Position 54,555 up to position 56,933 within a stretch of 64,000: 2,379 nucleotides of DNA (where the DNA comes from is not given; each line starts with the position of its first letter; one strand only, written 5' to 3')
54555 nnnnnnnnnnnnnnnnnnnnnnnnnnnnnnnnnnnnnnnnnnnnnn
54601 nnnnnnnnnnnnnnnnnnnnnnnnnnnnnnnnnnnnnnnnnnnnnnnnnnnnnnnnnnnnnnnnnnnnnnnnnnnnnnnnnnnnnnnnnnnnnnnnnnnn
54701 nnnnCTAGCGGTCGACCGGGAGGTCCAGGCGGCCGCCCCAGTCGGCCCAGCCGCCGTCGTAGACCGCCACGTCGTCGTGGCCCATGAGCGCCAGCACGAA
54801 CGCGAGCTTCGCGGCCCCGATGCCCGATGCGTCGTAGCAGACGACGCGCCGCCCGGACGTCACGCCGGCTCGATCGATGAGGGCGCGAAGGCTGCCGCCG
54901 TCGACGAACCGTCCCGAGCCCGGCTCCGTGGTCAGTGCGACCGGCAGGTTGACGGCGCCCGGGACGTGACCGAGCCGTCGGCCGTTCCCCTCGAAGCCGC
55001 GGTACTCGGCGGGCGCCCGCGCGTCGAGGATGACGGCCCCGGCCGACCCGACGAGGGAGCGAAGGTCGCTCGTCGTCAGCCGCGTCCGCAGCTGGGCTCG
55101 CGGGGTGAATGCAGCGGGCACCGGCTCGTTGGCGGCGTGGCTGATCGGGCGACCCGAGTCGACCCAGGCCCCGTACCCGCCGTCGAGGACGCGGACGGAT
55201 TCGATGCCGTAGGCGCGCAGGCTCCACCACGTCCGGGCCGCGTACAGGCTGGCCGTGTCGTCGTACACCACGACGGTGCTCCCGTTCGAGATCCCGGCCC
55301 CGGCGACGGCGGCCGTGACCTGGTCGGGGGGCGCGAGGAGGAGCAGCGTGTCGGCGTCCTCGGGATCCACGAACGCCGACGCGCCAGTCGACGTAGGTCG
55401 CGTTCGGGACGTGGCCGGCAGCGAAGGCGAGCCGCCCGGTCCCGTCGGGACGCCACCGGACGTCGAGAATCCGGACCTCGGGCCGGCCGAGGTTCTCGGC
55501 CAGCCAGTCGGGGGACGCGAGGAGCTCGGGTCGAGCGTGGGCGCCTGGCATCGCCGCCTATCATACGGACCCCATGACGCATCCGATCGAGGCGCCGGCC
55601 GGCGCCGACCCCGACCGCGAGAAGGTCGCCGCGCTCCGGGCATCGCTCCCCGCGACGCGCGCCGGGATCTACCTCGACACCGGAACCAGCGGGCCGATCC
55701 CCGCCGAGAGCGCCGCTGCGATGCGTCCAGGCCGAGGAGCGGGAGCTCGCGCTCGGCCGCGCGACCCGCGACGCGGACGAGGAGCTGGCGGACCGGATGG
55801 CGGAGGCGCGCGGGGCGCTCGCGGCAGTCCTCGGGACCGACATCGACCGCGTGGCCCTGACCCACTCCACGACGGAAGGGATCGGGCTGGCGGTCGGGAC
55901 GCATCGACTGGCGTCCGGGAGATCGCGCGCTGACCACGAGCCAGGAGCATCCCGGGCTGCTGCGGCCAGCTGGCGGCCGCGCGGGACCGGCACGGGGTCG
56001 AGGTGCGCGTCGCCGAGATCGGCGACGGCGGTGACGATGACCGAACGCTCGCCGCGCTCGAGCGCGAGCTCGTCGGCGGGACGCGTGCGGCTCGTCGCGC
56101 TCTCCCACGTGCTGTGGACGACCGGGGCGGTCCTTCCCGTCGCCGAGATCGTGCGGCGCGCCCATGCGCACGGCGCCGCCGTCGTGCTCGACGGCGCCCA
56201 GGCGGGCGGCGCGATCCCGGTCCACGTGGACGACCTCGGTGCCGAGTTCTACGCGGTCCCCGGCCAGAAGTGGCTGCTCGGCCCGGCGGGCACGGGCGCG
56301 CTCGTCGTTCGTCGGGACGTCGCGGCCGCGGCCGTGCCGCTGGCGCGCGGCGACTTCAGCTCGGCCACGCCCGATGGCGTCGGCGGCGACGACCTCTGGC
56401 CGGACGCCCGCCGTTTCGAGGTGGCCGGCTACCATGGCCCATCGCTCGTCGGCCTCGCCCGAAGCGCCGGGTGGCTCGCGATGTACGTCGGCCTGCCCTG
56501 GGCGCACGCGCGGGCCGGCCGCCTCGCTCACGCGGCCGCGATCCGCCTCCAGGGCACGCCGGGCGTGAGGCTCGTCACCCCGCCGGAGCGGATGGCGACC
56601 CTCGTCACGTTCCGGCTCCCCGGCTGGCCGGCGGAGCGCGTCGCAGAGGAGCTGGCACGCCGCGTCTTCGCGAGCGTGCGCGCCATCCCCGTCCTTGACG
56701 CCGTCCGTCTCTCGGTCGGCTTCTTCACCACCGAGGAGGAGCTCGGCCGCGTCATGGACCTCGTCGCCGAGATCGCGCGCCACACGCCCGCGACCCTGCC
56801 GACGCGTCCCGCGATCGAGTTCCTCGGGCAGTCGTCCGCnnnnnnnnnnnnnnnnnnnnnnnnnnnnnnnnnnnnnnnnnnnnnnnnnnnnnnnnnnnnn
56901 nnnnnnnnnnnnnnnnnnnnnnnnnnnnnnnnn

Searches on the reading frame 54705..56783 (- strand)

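Call 36: search_protein_families(library=pfam, proteins=[window:54705-56783:-], max_evalue=0.001)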
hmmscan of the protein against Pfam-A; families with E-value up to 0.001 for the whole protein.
window:54705-56783:- (692 aa): 1 family
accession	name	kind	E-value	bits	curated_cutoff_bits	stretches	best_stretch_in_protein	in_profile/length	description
PF00581.25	Rhodanese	-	1.1e-24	87.2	22.2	2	571-682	2-99/102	Rhodanese-like domain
